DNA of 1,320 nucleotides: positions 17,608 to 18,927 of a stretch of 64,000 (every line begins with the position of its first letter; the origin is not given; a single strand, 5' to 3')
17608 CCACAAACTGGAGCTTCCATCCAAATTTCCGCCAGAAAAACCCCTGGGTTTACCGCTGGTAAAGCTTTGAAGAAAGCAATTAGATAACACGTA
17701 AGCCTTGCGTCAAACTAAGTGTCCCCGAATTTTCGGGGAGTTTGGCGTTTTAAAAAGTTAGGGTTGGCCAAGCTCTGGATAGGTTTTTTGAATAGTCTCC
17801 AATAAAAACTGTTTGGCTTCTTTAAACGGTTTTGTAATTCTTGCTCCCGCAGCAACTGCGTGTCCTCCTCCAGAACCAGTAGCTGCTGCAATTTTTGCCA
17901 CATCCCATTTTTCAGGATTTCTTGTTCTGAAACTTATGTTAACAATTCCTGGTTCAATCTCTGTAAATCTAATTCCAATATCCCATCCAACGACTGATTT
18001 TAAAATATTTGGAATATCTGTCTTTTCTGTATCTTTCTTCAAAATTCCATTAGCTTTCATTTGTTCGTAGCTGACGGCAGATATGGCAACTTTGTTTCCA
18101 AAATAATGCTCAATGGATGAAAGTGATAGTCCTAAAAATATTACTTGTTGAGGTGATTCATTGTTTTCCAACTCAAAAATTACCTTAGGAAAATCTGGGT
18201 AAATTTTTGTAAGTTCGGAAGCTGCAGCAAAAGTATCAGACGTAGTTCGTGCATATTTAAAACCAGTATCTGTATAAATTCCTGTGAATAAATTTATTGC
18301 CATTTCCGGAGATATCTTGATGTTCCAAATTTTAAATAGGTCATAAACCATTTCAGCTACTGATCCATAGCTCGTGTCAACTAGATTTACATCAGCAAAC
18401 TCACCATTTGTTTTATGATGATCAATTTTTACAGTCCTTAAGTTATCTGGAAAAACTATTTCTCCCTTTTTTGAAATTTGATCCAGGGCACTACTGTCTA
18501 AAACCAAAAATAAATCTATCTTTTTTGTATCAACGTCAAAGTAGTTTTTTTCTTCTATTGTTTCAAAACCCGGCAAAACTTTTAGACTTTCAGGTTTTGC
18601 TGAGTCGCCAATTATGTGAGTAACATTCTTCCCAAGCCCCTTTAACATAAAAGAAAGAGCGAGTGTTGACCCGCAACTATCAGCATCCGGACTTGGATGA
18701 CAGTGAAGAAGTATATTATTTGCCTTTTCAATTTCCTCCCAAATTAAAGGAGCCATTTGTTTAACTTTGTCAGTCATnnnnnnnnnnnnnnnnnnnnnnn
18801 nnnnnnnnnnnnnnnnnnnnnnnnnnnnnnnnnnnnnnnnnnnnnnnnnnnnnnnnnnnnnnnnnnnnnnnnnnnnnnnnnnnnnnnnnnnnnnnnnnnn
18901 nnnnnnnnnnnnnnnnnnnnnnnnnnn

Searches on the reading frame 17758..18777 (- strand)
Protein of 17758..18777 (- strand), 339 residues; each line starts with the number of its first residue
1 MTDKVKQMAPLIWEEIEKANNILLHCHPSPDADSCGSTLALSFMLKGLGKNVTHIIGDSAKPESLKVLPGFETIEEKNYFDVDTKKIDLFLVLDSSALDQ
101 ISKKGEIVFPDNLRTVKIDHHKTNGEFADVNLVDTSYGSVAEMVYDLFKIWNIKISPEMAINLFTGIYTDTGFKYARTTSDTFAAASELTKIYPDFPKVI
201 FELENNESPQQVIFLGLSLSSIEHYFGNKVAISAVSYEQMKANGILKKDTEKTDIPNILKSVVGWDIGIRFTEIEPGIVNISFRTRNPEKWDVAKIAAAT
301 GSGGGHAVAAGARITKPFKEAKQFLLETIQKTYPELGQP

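Call 19: find_related_loci(query=window:17758-18777:-, collection=genome_contigs, flank=10000)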
Query window:17758-18777:- (339 aa) in genome_contigs; peptide patterns used: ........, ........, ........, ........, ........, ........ (x = any residue, [..] = any of these).
100 stretches matched a pattern; 2 encode a relative of the query (tblastn E <= 1e-3); 2 distinct loci.
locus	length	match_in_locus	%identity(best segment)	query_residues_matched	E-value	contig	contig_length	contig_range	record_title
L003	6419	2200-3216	70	1-339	1e-159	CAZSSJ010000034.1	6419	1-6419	MAG TPA_asm: uncultured Gammaproteobacteria bacterium isolate SRP050083_co1_3 genome assembly, contig: NODE_6803_length_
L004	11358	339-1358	49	1-339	5e-107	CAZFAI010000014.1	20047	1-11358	MAG TPA_asm: uncultured Gammaproteobacteria bacterium isolate binchicken_co39_529 genome assembly, contig: NODE_6575_len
